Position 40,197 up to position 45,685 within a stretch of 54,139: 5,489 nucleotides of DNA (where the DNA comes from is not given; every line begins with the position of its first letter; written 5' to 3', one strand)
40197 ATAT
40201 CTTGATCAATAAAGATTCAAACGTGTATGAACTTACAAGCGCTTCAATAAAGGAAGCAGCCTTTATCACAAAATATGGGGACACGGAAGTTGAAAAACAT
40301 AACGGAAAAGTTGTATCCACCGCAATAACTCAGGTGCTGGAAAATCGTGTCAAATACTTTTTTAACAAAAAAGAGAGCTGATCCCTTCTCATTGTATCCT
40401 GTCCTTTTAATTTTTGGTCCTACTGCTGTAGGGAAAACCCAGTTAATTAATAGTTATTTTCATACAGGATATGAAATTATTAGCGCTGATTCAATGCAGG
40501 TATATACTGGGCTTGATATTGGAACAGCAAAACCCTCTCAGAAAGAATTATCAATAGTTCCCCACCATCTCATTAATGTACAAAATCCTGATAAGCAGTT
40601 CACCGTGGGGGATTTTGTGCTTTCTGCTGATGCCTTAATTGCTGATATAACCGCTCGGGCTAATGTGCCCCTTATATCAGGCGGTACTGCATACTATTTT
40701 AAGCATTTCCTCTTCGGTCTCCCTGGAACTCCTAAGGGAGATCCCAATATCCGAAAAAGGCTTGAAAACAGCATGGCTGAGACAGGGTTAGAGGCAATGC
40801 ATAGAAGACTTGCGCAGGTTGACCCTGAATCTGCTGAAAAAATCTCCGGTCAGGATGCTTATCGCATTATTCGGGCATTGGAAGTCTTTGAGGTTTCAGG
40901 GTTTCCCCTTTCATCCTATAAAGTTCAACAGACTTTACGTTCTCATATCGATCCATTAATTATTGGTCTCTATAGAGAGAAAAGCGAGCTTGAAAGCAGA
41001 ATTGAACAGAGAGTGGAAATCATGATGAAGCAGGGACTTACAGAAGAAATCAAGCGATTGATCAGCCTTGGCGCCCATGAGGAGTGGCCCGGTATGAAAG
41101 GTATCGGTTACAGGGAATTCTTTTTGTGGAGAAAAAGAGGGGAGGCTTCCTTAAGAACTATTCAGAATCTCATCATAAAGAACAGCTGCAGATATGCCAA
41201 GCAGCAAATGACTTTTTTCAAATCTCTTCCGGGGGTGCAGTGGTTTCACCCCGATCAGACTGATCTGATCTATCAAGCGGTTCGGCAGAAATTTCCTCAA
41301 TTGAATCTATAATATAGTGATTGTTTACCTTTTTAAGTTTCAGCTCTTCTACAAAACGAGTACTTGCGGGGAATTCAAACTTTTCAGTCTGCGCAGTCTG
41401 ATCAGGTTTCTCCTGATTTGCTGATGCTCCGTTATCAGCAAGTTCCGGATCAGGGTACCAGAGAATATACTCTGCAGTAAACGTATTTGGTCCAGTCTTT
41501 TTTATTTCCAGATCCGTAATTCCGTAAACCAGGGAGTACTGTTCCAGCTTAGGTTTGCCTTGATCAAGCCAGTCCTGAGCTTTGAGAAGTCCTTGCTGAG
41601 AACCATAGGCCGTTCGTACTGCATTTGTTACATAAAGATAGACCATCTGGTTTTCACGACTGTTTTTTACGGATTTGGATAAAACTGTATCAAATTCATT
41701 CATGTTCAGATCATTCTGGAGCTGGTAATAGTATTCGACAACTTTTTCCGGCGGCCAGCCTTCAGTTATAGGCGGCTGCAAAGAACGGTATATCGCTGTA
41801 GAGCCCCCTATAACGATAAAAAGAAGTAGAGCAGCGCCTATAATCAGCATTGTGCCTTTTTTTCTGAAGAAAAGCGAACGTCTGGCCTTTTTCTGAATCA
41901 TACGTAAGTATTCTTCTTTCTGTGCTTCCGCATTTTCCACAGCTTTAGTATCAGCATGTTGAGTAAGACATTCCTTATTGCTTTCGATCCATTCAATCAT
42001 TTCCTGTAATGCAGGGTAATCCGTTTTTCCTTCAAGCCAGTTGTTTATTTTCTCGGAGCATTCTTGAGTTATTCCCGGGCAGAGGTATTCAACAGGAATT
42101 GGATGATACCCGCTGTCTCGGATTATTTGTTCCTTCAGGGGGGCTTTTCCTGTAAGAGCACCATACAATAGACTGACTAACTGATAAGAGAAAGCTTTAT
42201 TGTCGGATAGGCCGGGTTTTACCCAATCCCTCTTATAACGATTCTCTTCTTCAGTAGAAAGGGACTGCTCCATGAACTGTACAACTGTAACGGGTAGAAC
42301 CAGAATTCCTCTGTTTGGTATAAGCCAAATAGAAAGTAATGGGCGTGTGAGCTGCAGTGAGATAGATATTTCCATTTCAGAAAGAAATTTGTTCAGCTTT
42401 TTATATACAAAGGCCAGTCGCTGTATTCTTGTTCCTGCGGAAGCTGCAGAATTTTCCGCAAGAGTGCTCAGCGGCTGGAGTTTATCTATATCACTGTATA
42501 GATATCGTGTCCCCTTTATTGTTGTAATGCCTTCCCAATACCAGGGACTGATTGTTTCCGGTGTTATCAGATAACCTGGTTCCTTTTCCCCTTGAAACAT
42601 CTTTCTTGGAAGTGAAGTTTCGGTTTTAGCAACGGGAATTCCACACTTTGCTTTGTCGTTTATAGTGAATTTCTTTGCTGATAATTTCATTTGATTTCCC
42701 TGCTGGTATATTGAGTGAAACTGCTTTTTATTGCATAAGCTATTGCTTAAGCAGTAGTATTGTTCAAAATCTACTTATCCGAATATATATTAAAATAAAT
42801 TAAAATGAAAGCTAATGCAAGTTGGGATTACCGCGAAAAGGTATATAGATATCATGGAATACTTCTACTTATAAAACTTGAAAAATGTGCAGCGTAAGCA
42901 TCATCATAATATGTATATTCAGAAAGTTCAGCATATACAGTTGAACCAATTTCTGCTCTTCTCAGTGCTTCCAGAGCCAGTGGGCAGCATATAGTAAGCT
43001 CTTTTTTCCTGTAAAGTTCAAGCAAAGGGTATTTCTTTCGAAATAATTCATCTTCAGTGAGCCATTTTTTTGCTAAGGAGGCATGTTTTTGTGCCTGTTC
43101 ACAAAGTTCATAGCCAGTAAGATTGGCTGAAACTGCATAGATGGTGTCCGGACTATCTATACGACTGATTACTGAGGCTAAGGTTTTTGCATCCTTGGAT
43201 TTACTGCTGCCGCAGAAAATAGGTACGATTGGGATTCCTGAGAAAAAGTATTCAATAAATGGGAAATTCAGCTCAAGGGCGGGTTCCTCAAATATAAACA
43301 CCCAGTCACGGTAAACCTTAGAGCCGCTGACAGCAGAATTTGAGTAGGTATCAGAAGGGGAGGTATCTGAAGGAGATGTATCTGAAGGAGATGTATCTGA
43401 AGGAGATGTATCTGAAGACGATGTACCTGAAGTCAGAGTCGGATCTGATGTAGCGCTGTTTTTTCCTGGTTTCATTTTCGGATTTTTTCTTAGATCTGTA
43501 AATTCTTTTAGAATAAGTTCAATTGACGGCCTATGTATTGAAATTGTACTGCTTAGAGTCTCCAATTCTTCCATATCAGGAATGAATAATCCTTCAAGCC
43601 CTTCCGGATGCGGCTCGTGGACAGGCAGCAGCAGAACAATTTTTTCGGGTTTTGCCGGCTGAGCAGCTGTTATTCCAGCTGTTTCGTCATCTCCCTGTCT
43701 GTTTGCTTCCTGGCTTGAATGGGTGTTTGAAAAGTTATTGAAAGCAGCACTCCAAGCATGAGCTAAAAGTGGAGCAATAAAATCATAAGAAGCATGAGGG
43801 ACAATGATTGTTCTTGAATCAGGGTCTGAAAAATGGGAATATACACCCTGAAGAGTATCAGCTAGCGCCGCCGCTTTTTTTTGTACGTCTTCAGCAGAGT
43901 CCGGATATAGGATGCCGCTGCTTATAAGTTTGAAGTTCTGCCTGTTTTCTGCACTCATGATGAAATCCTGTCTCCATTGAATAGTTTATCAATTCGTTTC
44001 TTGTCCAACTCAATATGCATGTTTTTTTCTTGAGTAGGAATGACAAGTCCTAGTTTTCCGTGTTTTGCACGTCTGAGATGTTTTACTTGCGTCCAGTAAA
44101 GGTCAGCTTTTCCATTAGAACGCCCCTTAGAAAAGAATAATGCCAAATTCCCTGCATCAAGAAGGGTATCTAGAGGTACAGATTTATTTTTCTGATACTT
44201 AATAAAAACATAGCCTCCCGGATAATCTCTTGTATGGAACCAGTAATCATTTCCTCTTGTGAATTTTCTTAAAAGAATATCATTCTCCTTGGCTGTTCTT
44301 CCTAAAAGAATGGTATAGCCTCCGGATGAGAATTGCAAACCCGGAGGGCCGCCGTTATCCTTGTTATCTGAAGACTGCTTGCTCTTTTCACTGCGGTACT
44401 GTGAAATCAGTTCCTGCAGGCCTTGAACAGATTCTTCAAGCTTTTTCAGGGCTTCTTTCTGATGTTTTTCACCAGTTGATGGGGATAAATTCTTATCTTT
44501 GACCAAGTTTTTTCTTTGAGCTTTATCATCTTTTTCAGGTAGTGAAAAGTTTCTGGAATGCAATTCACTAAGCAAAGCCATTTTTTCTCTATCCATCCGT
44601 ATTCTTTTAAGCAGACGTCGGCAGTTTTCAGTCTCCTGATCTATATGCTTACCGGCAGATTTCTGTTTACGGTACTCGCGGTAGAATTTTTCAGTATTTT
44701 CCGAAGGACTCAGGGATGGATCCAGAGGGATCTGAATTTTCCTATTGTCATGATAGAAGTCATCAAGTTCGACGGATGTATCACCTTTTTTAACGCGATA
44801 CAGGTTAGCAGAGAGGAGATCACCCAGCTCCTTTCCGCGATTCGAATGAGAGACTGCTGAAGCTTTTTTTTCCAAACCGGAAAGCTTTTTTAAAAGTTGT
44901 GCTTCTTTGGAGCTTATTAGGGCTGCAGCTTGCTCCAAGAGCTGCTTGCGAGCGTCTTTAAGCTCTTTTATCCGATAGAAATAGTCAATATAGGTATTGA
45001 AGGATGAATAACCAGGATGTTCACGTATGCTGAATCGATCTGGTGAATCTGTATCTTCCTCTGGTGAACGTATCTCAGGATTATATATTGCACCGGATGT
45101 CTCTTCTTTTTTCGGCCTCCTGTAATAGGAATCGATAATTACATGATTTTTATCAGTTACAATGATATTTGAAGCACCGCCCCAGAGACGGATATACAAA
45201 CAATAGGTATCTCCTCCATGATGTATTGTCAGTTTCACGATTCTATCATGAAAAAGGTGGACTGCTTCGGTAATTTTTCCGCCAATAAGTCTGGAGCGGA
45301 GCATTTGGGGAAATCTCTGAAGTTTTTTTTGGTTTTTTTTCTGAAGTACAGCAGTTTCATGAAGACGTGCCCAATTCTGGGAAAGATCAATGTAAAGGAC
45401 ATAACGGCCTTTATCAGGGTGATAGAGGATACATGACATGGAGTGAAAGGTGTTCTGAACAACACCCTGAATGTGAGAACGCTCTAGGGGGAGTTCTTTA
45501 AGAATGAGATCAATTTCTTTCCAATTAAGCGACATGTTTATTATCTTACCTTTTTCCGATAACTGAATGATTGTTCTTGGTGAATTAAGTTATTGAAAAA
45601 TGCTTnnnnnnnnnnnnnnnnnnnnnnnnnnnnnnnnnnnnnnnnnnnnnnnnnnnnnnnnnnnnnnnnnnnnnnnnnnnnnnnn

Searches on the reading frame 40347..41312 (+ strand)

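Call 27: search_protein_families(library=pfam, proteins=[window:40347-41312:+], max_evalue=0.00001)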
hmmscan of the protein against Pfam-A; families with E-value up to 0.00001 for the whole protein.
window:40347-41312:+ (321 aa): 2 families
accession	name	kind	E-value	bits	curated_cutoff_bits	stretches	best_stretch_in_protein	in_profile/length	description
PF01715.23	IPPT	-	3.4e-76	256.6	23.6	1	51-293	1-242/243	IPP transferase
PF01745.22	IPT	-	7.1e-06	26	20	0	19-69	3-54/233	Isopentenyl transferase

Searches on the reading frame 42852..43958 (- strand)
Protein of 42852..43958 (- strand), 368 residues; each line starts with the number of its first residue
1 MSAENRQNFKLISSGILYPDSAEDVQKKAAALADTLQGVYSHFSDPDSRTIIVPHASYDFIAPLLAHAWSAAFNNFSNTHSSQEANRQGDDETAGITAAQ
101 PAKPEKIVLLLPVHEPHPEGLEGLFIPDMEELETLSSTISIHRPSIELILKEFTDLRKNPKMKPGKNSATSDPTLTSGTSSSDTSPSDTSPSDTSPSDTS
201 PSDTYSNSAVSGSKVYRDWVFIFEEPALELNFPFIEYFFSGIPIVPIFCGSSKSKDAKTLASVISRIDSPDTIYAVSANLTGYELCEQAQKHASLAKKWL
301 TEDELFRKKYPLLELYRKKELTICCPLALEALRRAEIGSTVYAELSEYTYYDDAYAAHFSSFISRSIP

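Call 27: search_protein_families(library=pfam, proteins=[window:42852-43958:-], max_evalue=0.00001)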
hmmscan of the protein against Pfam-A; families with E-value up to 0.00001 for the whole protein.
window:42852-43958:- (368 aa): 1 family
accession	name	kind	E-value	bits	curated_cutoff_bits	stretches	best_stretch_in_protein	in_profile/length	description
PF01875.22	Memo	-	5.4e-07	29.5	27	0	224-284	120-182/269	Memo-like protein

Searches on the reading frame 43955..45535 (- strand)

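Call 27: search_protein_families(library=pfam, proteins=[window:43955-45535:-], max_evalue=0.00001)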
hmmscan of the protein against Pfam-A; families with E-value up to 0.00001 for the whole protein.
window:43955-45535:- (526 aa): 2 families
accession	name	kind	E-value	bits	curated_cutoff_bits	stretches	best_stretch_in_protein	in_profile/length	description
PF05833.16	NFACT_N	-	9.5e-48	163.5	31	2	172-308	274-410/456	NFACT N-terminal and middle domains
PF05670.18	NFACT-R_1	-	2.5e-13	51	29.8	1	403-492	7-98/112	NFACT protein RNA binding domain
